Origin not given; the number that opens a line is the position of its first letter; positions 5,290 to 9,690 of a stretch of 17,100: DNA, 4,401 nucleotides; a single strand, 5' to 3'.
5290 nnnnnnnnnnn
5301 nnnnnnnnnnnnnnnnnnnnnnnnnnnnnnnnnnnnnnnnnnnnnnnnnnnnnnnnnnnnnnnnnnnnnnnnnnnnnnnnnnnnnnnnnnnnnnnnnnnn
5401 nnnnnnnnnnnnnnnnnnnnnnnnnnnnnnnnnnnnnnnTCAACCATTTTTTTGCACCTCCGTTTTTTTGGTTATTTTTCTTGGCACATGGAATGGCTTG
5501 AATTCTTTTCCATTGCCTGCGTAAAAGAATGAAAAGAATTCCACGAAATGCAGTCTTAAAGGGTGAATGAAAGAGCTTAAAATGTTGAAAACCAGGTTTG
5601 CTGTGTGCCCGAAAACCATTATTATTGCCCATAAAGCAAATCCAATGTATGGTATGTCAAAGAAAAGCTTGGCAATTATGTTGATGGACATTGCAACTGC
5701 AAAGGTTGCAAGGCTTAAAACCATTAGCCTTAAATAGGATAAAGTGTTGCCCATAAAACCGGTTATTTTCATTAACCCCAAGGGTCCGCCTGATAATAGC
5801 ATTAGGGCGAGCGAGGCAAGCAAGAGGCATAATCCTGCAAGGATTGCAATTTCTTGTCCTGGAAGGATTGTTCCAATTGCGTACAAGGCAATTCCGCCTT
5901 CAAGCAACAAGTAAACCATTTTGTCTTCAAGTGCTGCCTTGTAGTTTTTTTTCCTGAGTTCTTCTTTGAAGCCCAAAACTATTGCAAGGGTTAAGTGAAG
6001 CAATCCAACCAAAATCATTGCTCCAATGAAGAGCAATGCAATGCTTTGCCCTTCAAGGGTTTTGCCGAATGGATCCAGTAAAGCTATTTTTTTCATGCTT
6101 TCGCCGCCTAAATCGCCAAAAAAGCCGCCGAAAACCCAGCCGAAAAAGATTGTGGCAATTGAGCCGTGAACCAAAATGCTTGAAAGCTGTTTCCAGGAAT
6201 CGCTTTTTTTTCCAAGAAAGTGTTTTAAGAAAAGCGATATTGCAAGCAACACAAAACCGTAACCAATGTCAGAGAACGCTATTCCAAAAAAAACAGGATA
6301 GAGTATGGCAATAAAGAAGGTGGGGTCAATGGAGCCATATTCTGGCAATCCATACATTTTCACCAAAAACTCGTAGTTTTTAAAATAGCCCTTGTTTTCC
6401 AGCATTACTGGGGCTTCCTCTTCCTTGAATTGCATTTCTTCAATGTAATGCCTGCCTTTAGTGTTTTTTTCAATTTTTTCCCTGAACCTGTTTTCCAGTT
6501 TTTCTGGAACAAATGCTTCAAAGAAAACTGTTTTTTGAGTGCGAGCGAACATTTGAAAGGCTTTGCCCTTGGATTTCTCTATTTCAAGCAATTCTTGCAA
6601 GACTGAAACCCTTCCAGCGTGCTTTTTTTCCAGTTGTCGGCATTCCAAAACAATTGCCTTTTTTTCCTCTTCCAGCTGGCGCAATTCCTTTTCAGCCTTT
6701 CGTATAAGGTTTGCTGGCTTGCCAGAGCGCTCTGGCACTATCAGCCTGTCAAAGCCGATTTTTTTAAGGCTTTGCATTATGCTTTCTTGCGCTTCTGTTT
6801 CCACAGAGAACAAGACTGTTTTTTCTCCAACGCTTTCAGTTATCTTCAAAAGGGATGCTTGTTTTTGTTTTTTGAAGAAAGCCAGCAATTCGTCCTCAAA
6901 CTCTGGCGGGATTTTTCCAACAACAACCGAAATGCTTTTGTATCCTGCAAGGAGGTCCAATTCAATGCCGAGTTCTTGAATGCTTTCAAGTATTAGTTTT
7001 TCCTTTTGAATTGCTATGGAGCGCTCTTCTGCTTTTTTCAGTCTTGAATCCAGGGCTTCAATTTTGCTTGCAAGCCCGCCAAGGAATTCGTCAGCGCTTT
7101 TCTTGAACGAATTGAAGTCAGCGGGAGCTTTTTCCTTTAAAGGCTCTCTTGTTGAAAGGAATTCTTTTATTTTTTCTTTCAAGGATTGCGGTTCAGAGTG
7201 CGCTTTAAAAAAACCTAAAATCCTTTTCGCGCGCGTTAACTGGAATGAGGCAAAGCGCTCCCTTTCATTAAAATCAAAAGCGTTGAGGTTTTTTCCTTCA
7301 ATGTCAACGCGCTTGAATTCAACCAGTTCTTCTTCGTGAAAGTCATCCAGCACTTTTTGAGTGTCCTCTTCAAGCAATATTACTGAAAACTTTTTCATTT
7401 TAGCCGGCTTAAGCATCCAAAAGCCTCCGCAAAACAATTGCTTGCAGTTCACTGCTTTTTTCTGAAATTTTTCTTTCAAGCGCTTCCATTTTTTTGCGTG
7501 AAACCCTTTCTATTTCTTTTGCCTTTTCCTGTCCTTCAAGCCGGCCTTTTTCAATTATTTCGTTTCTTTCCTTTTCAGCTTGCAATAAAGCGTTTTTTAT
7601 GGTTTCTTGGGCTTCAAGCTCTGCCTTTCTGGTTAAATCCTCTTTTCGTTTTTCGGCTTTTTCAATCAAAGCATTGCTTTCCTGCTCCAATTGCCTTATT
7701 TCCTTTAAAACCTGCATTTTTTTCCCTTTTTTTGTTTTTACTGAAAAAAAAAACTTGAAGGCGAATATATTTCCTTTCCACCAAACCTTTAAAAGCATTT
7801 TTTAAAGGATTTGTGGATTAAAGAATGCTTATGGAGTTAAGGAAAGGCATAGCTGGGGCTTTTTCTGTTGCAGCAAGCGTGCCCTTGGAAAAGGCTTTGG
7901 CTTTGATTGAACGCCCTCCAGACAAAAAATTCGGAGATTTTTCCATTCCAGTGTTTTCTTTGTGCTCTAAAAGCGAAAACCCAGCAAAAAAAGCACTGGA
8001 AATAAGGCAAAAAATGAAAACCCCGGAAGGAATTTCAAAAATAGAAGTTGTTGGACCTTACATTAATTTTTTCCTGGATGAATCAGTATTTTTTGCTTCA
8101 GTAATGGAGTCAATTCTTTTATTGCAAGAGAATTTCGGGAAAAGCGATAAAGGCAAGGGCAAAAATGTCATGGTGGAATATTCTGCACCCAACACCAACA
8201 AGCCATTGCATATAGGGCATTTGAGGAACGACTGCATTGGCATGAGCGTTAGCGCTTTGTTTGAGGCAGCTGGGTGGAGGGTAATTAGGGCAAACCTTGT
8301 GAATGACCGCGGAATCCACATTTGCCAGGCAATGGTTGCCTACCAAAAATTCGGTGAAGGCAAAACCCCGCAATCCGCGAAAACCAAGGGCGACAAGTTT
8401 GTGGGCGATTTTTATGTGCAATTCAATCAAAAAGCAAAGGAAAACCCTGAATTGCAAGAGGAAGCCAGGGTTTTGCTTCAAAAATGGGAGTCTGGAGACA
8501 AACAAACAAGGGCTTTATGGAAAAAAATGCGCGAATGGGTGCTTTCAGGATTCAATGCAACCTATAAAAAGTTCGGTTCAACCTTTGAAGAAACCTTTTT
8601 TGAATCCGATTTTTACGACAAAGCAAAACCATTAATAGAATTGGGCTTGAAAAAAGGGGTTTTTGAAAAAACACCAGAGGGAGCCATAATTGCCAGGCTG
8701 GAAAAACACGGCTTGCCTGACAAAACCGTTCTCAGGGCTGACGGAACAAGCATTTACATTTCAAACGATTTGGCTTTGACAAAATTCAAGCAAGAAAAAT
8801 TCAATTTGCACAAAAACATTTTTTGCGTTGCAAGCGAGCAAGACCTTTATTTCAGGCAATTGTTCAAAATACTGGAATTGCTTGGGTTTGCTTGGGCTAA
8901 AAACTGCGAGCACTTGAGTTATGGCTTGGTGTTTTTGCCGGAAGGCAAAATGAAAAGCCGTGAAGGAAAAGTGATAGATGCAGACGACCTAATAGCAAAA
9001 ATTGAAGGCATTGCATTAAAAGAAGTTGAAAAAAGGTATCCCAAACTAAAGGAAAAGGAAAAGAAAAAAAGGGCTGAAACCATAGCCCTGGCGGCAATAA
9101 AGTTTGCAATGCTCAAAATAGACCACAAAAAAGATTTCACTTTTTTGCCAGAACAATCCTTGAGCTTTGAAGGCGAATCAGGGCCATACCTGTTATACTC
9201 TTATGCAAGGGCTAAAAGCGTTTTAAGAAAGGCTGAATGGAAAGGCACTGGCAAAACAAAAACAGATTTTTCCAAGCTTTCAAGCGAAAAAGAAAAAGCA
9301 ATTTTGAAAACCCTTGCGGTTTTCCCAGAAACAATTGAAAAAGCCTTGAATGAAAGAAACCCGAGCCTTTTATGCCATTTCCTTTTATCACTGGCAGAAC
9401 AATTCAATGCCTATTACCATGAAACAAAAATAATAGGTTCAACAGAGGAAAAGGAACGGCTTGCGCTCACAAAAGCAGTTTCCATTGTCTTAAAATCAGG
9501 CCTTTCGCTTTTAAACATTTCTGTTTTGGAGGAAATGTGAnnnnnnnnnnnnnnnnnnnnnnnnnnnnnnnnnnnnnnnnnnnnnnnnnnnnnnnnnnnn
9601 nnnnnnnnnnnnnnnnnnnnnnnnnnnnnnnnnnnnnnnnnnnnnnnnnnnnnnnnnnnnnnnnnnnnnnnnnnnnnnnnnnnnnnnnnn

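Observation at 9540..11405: Long RelA/SpoT homologue in an archaeal housekeeping context, with an intact HD hydrolase but an apparently dead synthetase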

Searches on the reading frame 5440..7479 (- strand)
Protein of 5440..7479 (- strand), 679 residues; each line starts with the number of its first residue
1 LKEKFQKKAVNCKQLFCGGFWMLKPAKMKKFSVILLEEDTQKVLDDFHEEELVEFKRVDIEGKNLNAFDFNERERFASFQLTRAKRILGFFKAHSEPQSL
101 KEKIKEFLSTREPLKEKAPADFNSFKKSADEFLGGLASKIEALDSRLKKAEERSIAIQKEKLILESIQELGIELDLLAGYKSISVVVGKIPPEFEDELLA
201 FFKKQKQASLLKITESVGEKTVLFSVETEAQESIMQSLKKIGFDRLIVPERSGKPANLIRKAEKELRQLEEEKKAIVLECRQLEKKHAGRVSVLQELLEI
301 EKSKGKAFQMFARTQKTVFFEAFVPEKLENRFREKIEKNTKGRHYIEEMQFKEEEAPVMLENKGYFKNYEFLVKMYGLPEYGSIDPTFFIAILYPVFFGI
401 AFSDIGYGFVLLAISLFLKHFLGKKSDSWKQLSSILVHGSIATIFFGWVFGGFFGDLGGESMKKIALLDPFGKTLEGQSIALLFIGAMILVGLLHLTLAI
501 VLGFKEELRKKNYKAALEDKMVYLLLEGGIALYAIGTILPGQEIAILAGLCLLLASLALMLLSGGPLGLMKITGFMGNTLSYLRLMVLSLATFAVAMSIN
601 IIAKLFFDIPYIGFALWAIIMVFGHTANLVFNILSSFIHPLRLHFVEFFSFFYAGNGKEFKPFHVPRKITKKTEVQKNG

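Call 5: search_protein_families(library=pfam, proteins=[window:5440-7479:-], max_evalue=0.01)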
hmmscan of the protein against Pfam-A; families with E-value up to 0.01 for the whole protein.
window:5440-7479:- (679 aa): 1 family
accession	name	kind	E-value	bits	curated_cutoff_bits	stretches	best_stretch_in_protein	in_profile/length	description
PF01496.24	V_ATPase_I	-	8.8e-26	90.5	30.7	2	222-421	211-416/815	V-type ATPase 116kDa subunit family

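Call 7: search_protein_families(library=ncbifam, proteins=[window:5440-7479:-], max_evalue=0.001)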
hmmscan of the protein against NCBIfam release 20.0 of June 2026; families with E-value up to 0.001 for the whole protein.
window:5440-7479:- (679 aa): 9 families
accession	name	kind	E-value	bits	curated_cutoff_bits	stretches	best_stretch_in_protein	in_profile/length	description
NF004428.0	PRK05771.2-1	equivalog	6.7e-145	483.9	766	1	22-672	1-678/680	V-type ATP synthase subunit I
NF004430.0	PRK05771.2-4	equivalog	9.5e-106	354.9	670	1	22-671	1-645/646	V-type ATP synthase subunit I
NF004434.0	PRK05771.3-3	equivalog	6.1e-61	206.7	777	1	127-668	92-680/686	V-type ATP synthase subunit I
NF004427.0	PRK05771.1-1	equivalog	1.1e-55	189.6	942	1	27-673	5-660/668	V-type ATP synthase subunit I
NF004432.0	PRK05771.3-1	equivalog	2.4e-53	181.5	1044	1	22-672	1-635/643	V-type ATP synthase subunit I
NF004429.0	PRK05771.2-2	equivalog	8.5e-29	100.7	799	2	260-530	183-450/608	V-type ATP synthase subunit I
NF004433.0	PRK05771.3-2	equivalog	7.8e-24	84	1173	2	164-463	128-420/701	V-type ATP synthase subunit I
NF004435.0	PRK05771.3-4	equivalog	2.4e-23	82.4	1410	2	158-465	121-424/701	V-type ATP synthase subunit I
NF004431.0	PRK05771.2-5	equivalog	6e-23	81.2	851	2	343-455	263-379/649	V-type ATP synthase subunit I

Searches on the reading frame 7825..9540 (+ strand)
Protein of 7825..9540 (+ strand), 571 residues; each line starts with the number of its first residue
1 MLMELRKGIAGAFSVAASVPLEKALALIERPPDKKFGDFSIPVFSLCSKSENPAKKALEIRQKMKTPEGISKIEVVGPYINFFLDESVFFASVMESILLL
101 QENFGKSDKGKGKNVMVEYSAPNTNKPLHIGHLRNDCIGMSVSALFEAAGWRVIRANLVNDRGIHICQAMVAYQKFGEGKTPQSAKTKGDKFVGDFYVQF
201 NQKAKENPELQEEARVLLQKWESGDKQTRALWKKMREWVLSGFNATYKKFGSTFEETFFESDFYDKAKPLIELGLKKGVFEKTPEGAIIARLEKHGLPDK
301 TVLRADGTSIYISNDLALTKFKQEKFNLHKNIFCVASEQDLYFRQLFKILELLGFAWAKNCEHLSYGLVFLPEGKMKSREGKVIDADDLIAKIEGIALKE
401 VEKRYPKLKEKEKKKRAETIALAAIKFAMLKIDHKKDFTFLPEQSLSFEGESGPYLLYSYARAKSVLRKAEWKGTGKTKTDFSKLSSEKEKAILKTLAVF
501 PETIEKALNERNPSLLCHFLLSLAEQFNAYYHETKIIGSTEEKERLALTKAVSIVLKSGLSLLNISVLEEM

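Call 5: search_protein_families(library=pfam, proteins=[window:7825-9540:+], max_evalue=0.01)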
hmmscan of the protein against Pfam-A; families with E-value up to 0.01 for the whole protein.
window:7825-9540:+ (571 aa): 3 families
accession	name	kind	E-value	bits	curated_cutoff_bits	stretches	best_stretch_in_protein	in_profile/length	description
PF00750.26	tRNA-synt_1d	-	3.7e-54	184.4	23.3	1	98-440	5-347/349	tRNA synthetases class I (R), catalytic domain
PF05746.21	DALR_1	-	2.7e-31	108.5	22.3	1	456-571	1-117/117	DALR anticodon binding domain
PF03485.21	Arg_tRNA_synt_N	-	1.5e-13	51.6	21.5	1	4-84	2-85/85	Arginyl tRNA synthetase N terminal domain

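Call 7: search_protein_families(library=ncbifam, proteins=[window:7825-9540:+], max_evalue=0.001)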
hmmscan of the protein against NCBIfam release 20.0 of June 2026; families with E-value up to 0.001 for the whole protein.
window:7825-9540:+ (571 aa): 5 families
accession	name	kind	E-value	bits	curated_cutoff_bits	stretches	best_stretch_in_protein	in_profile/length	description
TIGR00456.1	argS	equivalog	4.1e-146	487.6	261.65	1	22-571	20-569/569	arginine--tRNA ligase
NF002446.0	PRK01611.3-3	equivalog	1e-102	344.5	399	2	204-571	254-636/636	arginine--tRNA ligase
NF002447.0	PRK01611.3-4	equivalog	1.4e-94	317.7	460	2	332-571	363-613/613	arginine--tRNA ligase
NF045898.1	ArgS_rel_codon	equivalog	4.2e-20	72.5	340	2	378-567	130-323/327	ArgS-related anticodon-binding protein NrtL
TIGR00211.2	glyS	equivalog_domain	0.001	17.7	300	0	456-552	575-671/684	glycine--tRNA ligase subunit beta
